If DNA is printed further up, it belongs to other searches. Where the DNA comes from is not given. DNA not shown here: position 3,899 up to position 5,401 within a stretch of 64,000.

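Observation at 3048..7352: gmd plus a ColD-like His-for-Lys PLP dehydratase: a candidate GDP-3,6-dideoxyhexose (colitose-type) branch without an obvious ColC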

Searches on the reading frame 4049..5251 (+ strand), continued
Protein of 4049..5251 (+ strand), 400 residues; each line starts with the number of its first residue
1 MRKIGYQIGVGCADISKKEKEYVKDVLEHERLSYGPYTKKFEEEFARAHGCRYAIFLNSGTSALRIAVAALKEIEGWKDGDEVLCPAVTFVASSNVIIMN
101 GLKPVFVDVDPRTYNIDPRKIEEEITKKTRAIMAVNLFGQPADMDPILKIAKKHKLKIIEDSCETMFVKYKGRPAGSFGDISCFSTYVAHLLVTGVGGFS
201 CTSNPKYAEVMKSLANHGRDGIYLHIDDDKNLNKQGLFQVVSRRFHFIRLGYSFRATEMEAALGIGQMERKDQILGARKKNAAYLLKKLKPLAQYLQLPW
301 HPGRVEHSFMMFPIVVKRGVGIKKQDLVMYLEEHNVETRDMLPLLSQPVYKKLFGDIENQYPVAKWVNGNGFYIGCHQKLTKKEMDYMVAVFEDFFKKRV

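Call 21: find_related_loci(query=A1, collection=genome_contigs, flank=10000)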
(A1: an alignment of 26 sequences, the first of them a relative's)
Query A1 (400 aa) in genome_contigs; peptide patterns used: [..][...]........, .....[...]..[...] (x = any residue, [..] = any of these).
463 stretches matched a pattern; 460 encode a relative of the query (tblastn E <= 1e-3); the best 80 are kept; 80 distinct loci.
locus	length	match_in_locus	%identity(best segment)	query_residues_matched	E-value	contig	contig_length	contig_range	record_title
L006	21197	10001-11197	80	1-399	0e+0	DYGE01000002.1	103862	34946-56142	MAG TPA_asm: Candidatus Paceibacter sp. isolate BE2012_5_45_13 Afr_mines_BE2012_102_length_103862_cov_5_695098, whole ge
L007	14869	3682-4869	69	1-396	0e+0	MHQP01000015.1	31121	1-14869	MAG: Candidatus Sungbacteria bacterium RIFCSPLOWO2_01_FULL_47_32 rifcsplowo2_01_scaffold_2037, whole genome shotgun sequ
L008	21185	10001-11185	67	2-396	0e+0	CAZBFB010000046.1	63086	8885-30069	MAG TPA_asm: uncultured Gammaproteobacteria bacterium isolate binchicken_co203_31 genome assembly, contig: k141_2190984,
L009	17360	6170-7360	72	3-398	0e+0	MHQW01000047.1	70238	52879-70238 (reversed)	MAG: Candidatus Sungbacteria bacterium RIFCSPLOWO2_02_FULL_51_17 rifcsplowo2_02_scaffold_786, whole genome shotgun seque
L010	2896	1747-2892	70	1-382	0e+0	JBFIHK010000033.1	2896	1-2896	MAG: Candidatus Paceibacteria bacterium isolate Mix_sand11.2021.09.Z.2 k141_2652897_length_2896_cov_8.0000, whole genome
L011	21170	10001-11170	66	7-396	0e+0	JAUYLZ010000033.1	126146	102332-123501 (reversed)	MAG: bacterium isolate C24_metabat.bin.60 C24_k141_781563, whole genome shotgun sequence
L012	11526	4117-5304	65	1-396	0e+0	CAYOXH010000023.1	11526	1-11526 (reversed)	MAG TPA_asm: uncultured Gammaproteobacteria bacterium isolate binchicken_co48_110 genome assembly, contig: NODE_9232_len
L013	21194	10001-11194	65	1-398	0e+0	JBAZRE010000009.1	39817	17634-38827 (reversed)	MAG: Candidatus Paceibacterota bacterium isolate SO_2017_GW1_140 NODE_4687_length_39817_cov_1.416553_OW334_2017, whole g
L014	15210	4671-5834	66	3-389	0e+0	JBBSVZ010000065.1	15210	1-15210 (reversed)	MAG: Nanoarchaeota archaeon isolate H43-bin159_1 H43_bin159_1_000000000065, whole genome shotgun sequence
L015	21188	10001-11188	63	2-396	0e+0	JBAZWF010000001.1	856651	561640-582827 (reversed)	MAG: Candidatus Pacearchaeota archaeon isolate SO_2017_GW1_270 NODE_32_length_856651_cov_3.449720_OW334_2017, whole geno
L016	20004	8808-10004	63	1-399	4e-180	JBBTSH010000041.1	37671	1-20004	MAG: Patescibacteria group bacterium isolate H43-bin068_1 H43_bin068_1_000000000041, whole genome shotgun sequence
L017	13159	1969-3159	62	1-398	1e-177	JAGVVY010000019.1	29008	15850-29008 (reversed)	MAG: Candidatus Aenigmatarchaeota archaeon isolate RIFCSPHIGHO2_02_FULL_49_46 rifcsphigho2_02_scaffold_2414, whole genom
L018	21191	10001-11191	62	1-398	2e-177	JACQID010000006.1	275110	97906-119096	MAG: Candidatus Aenigmatarchaeota archaeon isolate NC_groundwater_1116_Ag_S-0.1um_45_568 S_p1_S3_coassembly_k141_1242768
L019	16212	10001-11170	63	7-397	2e-177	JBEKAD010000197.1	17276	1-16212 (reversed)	MAG: Terriglobia bacterium isolate SPRUCE 104 SPRUCE_104_197, whole genome shotgun sequence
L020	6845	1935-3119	62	1-396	5e-178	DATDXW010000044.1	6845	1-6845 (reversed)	MAG TPA_asm: archaeon isolate SMAG_U8149 k141_1208993, whole genome shotgun sequence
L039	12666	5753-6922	62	7-396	9e-169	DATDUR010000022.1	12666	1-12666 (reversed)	MAG TPA_asm: Patescibacteria group bacterium isolate SMAG_U8063 k141_173838, whole genome shotgun sequence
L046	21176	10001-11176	59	7-399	2e-166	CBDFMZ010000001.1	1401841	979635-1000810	MAG: Acidobacteriota bacterium isolate a790dd21-ac95-4cf0-92a5-cae9cc75a37e genome assembly, contig: contig_1, whole gen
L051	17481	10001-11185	61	1-396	2e-165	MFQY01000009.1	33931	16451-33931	MAG: Candidatus Magasanikbacteria bacterium RIFOXYC2_FULL_40_16 rifoxyc2_full_scaffold_1519, whole genome shotgun sequen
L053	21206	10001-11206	58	1-399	3e-165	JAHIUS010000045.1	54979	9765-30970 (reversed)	MAG: Patescibacteria group bacterium isolate MM_PC_MetaG.mb.33 MM_PC_MetaG.mb.33_k141_1341472, whole genome shotgun sequ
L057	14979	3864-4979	62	1-399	1e-163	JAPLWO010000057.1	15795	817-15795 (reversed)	MAG: Candidatus Magasanikiibacteriota bacterium isolate LacPavin_0920_WC57_MAG_45_8 LacPavin_0920_WC57_scaffold_67427, w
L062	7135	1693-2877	56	7-399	7e-162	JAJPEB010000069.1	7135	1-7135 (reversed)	MAG: Candidatus Woesearchaeota archaeon isolate t2.113 NODE_14681_length_7135_cov_4.341667, whole genome shotgun sequenc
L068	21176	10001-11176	64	7-399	4e-177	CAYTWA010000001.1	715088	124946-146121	MAG TPA_asm: uncultured Elusimicrobia sp. isolate SRP150892_co2_137 genome assembly, contig: NODE_3_length_715088_cov_13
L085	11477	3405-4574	61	8-397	2e-158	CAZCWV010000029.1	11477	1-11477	MAG TPA_asm: uncultured Candidatus Peribacteria bacterium isolate SRP062349_co5_165 genome assembly, contig: NODE_2373_l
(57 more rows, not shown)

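Call 25: search_protein_families(library=ncbifam, proteins=[L039:7999-8886:+, L053:11294-12193:+, L085:5814-6728:+, L051:9109-9993:+, L046:11287-12258:+, L068:8967-9968:+, L062:3180-4208:+, L007:1668-2576:+, L057:1923-2867:+, L017:3180-4148:+], max_evalue=1e-15)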
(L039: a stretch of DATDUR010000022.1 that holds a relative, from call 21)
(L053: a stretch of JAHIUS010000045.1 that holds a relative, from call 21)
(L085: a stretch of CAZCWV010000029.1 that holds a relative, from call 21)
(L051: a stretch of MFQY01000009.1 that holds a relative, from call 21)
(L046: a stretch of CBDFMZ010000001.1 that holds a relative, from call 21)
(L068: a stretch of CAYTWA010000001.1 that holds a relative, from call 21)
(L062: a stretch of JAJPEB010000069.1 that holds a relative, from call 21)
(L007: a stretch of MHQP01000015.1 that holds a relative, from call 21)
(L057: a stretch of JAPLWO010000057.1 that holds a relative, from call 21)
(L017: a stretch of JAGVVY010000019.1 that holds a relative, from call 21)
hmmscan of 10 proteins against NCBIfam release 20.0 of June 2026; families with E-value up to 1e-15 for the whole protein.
L039:7999-8886:+ (295 aa): 1 family
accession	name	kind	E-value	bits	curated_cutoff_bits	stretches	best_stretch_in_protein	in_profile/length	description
NF047922.1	GDPFucSynFcl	equivalog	7.3e-21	74.9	500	1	6-290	2-301/308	GDP-L-fucose synthase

L053:11294-12193:+ (299 aa): 10 families
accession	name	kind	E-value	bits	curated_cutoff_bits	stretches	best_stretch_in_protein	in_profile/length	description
TIGR02197.1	heptose_epim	equivalog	7e-35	120.7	274.6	1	9-297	1-313/316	ADP-glyceromanno-heptose 6-epimerase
TIGR01181.1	dTDP_gluc_dehyt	equivalog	7.3e-34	117.3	365.1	1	8-298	1-312/321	dTDP-glucose 4,6-dehydratase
TIGR01179.1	galE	equivalog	7e-30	104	262.3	1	8-295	1-323/332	UDP-glucose 4-epimerase GalE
TIGR04180.1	EDH_00030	hypoth_equivalog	2.1e-24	86.1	475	1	9-255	1-261/297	NAD-dependent 4,6-dehydratase LegB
NF008360.0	PRK11150.1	equivalog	3.3e-21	75.8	452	1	9-248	2-252/310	ADP-glyceromanno-heptose 6-epimerase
TIGR03466.1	HpnA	hypoth_equivalog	4.5e-21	75.1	367.65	1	8-287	2-283/327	hopanoid-associated sugar epimerase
NF042423.1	oxyalk_red_Shew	equivalog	1e-18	67.5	580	1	6-222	8-222/331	2-alkyl-3-oxoalkanoate reductase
TIGR01777.1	yfcH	hypoth_equivalog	5.4e-18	65.6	207.35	1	9-251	1-242/292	TIGR01777 family oxidoreductase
NF042422.1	oxyalk_red_OleD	equivalog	1.9e-17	63.6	580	0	8-247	2-247/329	2-alkyl-3-oxoalkanoate reductase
NF007956.0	PRK10675.1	subfamily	1.8e-16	60.2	394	0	8-291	2-323/338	UDP-glucose 4-epimerase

L085:5814-6728:+ (304 aa): 3 families
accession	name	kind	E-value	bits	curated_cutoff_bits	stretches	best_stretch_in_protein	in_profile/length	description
NF047922.1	GDPFucSynFcl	equivalog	4.2e-20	72.4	500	1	4-270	2-270/308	GDP-L-fucose synthase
TIGR04180.1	EDH_00030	hypoth_equivalog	1.4e-19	70.3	475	1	7-254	1-257/297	NAD-dependent 4,6-dehydratase LegB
TIGR01181.1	dTDP_gluc_dehyt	equivalog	2.7e-17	62.8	365.1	1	6-303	1-314/321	dTDP-glucose 4,6-dehydratase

L051:9109-9993:+ (294 aa): 6 families
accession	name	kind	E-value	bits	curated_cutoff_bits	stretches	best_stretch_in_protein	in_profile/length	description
TIGR01181.1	dTDP_gluc_dehyt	equivalog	1.4e-26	93.3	365.1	1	48-294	70-315/321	dTDP-glucose 4,6-dehydratase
TIGR04180.1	EDH_00030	hypoth_equivalog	2e-26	92.8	475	1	53-237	72-253/297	NAD-dependent 4,6-dehydratase LegB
NF047922.1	GDPFucSynFcl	equivalog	2.2e-23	83.2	500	1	4-293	1-304/308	GDP-L-fucose synthase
TIGR02197.1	heptose_epim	equivalog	2.2e-19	69.8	274.6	1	40-291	55-314/316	ADP-glyceromanno-heptose 6-epimerase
TIGR01179.1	galE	equivalog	2.6e-16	59.4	262.3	0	49-290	68-325/332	UDP-glucose 4-epimerase GalE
TIGR02622.1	CDP_4_6_dhtase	equivalog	4.5e-16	58.9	278.45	0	48-290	74-330/352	CDP-glucose 4,6-dehydratase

L046:11287-12258:+ (323 aa): 11 families
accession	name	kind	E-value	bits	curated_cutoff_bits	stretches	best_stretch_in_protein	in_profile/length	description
NF047922.1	GDPFucSynFcl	equivalog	2.6e-59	201.2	500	1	6-319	2-302/308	GDP-L-fucose synthase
TIGR04180.1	EDH_00030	hypoth_equivalog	1.6e-42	145.6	475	1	9-302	1-293/297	NAD-dependent 4,6-dehydratase LegB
TIGR01181.1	dTDP_gluc_dehyt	equivalog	1.3e-40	139.5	365.1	1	8-320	1-313/321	dTDP-glucose 4,6-dehydratase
TIGR01179.1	galE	equivalog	2.1e-30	105.7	262.3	1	8-320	1-327/332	UDP-glucose 4-epimerase GalE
TIGR02197.1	heptose_epim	equivalog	2e-23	83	274.6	1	9-319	1-314/316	ADP-glyceromanno-heptose 6-epimerase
TIGR03466.1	HpnA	hypoth_equivalog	3.2e-23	82.1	367.65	1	8-274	2-251/327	hopanoid-associated sugar epimerase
NF011728.1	PRK15181.1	equivalog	2.4e-22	79.4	760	1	6-319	15-338/348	Vi polysaccharide biosynthesis UDP-N-acetylglucosaminuronic acid C-4 epimerase TviC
NF007490.0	PRK10084.1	subfamily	7e-21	74.6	649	1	8-319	2-335/361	dTDP-glucose 4,6-dehydratase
NF007582.0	PRK10217.1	equivalog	2e-18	66.6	698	1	7-318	2-331/355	dTDP-glucose 4,6-dehydratase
TIGR02622.1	CDP_4_6_dhtase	equivalog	1.1e-17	64.2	278.45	1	3-322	1-334/352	CDP-glucose 4,6-dehydratase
NF042422.1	oxyalk_red_OleD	equivalog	4.8e-17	62.3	580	0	8-190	2-174/329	2-alkyl-3-oxoalkanoate reductase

L068:8967-9968:+ (333 aa): 12 families
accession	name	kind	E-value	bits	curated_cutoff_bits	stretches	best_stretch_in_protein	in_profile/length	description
NF047922.1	GDPFucSynFcl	equivalog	1.2e-52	179.3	500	1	12-327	3-305/308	GDP-L-fucose synthase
TIGR01181.1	dTDP_gluc_dehyt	equivalog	1.6e-38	132.6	365.1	1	14-326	2-314/321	dTDP-glucose 4,6-dehydratase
TIGR04180.1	EDH_00030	hypoth_equivalog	1.4e-37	129.3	475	1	14-307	1-293/297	NAD-dependent 4,6-dehydratase LegB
TIGR01179.1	galE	equivalog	2.2e-29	102.4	262.3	1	13-326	1-328/332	UDP-glucose 4-epimerase GalE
TIGR03466.1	HpnA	hypoth_equivalog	9.1e-25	87.2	367.65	1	13-208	2-189/327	hopanoid-associated sugar epimerase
NF011728.1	PRK15181.1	equivalog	9.4e-23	80.7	760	1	11-325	15-339/348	Vi polysaccharide biosynthesis UDP-N-acetylglucosaminuronic acid C-4 epimerase TviC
TIGR02197.1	heptose_epim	equivalog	4.2e-19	68.9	274.6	1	14-325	1-315/316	ADP-glyceromanno-heptose 6-epimerase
NF007582.0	PRK10217.1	equivalog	5.7e-19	68.4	698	1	12-326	2-334/355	dTDP-glucose 4,6-dehydratase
NF007490.0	PRK10084.1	subfamily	2.9e-18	66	649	1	13-327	2-338/361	dTDP-glucose 4,6-dehydratase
TIGR02622.1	CDP_4_6_dhtase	equivalog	4.1e-18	65.6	278.45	1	8-329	1-336/352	CDP-glucose 4,6-dehydratase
NF007956.0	PRK10675.1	subfamily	5.5e-16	58.6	394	0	13-324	2-330/338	UDP-glucose 4-epimerase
NF042422.1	oxyalk_red_OleD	equivalog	8e-16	58.3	580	0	13-234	2-205/329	2-alkyl-3-oxoalkanoate reductase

L062:3180-4208:+ (342 aa): 11 families
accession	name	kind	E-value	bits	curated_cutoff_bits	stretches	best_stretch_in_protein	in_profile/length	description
NF047922.1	GDPFucSynFcl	equivalog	3.8e-57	194.1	500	1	26-341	2-306/308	GDP-L-fucose synthase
TIGR04180.1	EDH_00030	hypoth_equivalog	1.7e-42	145.5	475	1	29-322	1-295/297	NAD-dependent 4,6-dehydratase LegB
TIGR01181.1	dTDP_gluc_dehyt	equivalog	9.1e-38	130.1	365.1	1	28-340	1-315/321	dTDP-glucose 4,6-dehydratase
TIGR01179.1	galE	equivalog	8.8e-29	100.4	262.3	1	28-340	1-329/332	UDP-glucose 4-epimerase GalE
NF011728.1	PRK15181.1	equivalog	9.6e-26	90.6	760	1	25-339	14-340/348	Vi polysaccharide biosynthesis UDP-N-acetylglucosaminuronic acid C-4 epimerase TviC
TIGR03466.1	HpnA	hypoth_equivalog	1.7e-22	79.8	367.65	1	28-292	2-251/327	hopanoid-associated sugar epimerase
TIGR02197.1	heptose_epim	equivalog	4.4e-22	78.7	274.6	1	29-338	1-315/316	ADP-glyceromanno-heptose 6-epimerase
NF007582.0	PRK10217.1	equivalog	1.4e-21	77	698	1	27-338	2-333/355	dTDP-glucose 4,6-dehydratase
NF007490.0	PRK10084.1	subfamily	1.4e-21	76.9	649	1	28-339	2-337/361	dTDP-glucose 4,6-dehydratase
NF008872.0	PRK11908.1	equivalog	8.7e-17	61.2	294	0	27-340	2-339/349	bifunctional UDP-4-keto-pentose/UDP-xylose synthase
NF042422.1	oxyalk_red_OleD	equivalog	3.5e-16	59.5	580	0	28-289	2-252/329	2-alkyl-3-oxoalkanoate reductase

L007:1668-2576:+ (302 aa): 2 families
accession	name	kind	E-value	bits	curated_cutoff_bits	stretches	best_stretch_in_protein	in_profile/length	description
TIGR01214.1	rmlD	equivalog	2e-53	181.4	224.05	1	8-297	1-283/285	dTDP-4-dehydrorhamnose reductase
NF007440.0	PRK09987.1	equivalog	2.7e-27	95.8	308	1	8-229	2-223/299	dTDP-4-dehydrorhamnose reductase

L057:1923-2867:+ (314 aa): 2 families
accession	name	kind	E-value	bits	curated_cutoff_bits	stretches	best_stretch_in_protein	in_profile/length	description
TIGR01214.1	rmlD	equivalog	1.4e-56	191.7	224.05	1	32-311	3-284/285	dTDP-4-dehydrorhamnose reductase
NF007440.0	PRK09987.1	equivalog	2.3e-24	86.2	308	1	31-311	3-292/299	dTDP-4-dehydrorhamnose reductase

L017:3180-4148:+ (322 aa): 8 families
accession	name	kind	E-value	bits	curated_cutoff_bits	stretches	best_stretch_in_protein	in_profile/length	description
TIGR01472.1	gmd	equivalog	4.2e-52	177.4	415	1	6-316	3-336/342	GDP-mannose 4,6-dehydratase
TIGR01181.1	dTDP_gluc_dehyt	equivalog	2.1e-44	151.9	365.1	1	6-318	2-311/321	dTDP-glucose 4,6-dehydratase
TIGR04180.1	EDH_00030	hypoth_equivalog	1.5e-42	145.7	475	1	7-304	2-295/297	NAD-dependent 4,6-dehydratase LegB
TIGR02622.1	CDP_4_6_dhtase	equivalog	7e-36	124.1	278.45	1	5-319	6-331/352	CDP-glucose 4,6-dehydratase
TIGR01179.1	galE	equivalog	9.4e-31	106.8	262.3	1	6-317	2-324/332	UDP-glucose 4-epimerase GalE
NF007582.0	PRK10217.1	equivalog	2.1e-28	99.5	698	1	5-319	3-332/355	dTDP-glucose 4,6-dehydratase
NF007490.0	PRK10084.1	subfamily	6.4e-27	94.5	649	1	4-318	1-334/361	dTDP-glucose 4,6-dehydratase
TIGR03466.1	HpnA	hypoth_equivalog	4.1e-20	71.9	367.65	1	4-142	1-131/327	hopanoid-associated sugar epimerase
